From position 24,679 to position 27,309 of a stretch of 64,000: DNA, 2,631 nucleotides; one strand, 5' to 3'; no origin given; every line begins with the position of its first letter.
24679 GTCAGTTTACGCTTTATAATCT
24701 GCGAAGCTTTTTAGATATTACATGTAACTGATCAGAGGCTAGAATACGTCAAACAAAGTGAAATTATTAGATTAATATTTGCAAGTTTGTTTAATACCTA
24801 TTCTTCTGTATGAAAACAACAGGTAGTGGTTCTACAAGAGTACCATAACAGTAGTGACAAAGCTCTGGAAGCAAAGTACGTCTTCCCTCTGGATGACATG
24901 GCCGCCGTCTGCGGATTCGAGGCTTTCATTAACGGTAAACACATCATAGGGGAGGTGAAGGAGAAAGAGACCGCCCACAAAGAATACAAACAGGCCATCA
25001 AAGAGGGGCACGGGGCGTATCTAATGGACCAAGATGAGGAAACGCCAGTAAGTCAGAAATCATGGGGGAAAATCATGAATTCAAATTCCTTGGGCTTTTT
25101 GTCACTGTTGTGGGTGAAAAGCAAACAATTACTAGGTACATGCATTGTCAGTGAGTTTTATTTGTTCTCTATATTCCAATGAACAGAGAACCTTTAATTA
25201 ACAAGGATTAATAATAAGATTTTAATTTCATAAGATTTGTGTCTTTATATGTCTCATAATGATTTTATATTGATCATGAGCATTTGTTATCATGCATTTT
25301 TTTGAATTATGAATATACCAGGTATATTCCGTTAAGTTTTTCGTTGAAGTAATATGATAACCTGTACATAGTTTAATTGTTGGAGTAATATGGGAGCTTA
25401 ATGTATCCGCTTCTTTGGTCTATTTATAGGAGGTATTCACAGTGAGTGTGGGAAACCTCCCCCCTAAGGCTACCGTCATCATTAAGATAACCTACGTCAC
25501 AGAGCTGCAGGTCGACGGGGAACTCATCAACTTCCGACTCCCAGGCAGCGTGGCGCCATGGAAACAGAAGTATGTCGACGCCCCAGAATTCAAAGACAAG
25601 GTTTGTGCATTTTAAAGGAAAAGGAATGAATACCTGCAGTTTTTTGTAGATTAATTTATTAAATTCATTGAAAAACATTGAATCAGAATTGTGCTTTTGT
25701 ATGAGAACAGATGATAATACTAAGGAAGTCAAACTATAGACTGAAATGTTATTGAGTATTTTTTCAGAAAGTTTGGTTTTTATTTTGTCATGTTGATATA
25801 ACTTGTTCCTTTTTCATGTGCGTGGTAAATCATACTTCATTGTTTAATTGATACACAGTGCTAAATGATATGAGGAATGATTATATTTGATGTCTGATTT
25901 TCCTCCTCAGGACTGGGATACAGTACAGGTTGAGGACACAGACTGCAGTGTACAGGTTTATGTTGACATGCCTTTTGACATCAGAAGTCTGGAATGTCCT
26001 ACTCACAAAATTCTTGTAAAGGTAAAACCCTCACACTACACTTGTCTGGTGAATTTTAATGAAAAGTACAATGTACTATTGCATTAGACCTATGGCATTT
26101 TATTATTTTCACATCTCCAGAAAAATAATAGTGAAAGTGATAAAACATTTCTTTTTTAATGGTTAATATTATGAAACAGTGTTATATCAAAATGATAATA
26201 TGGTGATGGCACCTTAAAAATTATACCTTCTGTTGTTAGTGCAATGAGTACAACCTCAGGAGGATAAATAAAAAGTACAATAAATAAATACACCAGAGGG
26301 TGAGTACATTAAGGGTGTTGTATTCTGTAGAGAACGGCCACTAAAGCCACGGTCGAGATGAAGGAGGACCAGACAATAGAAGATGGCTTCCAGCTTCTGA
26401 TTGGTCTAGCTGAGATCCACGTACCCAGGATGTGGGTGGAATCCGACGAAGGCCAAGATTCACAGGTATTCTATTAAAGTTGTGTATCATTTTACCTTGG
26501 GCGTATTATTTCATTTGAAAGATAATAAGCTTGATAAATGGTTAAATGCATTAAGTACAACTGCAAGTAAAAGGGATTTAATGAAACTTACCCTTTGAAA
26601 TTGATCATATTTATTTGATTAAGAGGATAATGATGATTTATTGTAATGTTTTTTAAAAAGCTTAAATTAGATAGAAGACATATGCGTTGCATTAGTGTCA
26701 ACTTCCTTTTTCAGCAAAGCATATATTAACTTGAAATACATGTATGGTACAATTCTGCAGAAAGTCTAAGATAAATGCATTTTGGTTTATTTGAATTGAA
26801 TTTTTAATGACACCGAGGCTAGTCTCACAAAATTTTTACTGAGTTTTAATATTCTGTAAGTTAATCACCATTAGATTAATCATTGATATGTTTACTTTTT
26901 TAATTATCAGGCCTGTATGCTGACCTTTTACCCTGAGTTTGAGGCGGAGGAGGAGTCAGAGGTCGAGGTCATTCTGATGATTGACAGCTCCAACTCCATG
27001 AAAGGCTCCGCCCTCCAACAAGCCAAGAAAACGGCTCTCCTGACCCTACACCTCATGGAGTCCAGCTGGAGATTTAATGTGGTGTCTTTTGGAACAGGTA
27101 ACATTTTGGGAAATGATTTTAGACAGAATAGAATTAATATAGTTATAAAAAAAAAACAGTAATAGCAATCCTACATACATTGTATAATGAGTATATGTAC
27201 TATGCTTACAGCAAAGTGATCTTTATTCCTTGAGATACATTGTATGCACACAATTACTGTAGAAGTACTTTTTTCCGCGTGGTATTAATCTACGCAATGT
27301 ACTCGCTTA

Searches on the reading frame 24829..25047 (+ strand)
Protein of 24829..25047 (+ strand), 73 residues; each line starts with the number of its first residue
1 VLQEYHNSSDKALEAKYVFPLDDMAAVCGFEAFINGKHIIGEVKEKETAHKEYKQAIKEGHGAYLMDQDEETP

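Call 7: search_protein_families(library=pfam, proteins=[window:24829-25047:+], max_evalue=0.01)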
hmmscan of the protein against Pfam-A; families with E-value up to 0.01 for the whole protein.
seq(73 aa): 2 families
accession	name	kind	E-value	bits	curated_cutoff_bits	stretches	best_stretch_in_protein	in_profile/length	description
PF08487.16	VIT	-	1.4e-24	86.8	26.5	1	2-70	20-88/111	Vault protein inter-alpha-trypsin domain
PF13757.12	VIT_2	-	4.1e-09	36.6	23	1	3-47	34-78/78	Vault protein inter-alpha-trypsin domain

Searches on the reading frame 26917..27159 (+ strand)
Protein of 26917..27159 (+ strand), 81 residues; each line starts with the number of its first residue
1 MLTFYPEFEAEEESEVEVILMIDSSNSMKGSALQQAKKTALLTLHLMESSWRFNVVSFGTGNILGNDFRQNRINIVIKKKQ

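Call 7: search_protein_families(library=pfam, proteins=[window:26917-27159:+], max_evalue=0.01)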
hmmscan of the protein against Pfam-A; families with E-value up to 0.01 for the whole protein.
seq(81 aa): 3 families
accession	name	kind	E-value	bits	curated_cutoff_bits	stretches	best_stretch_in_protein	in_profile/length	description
PF13519.12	VWA_2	-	0.00014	22.8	27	1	18-61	1-48/107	von Willebrand factor type A domain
PF00092.34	VWA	-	0.00093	19.9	23.8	1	18-60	2-47/174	von Willebrand factor type A domain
PF13768.12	VWA_3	-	0.0081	16.7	27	1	17-60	2-44/155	von Willebrand factor type A domain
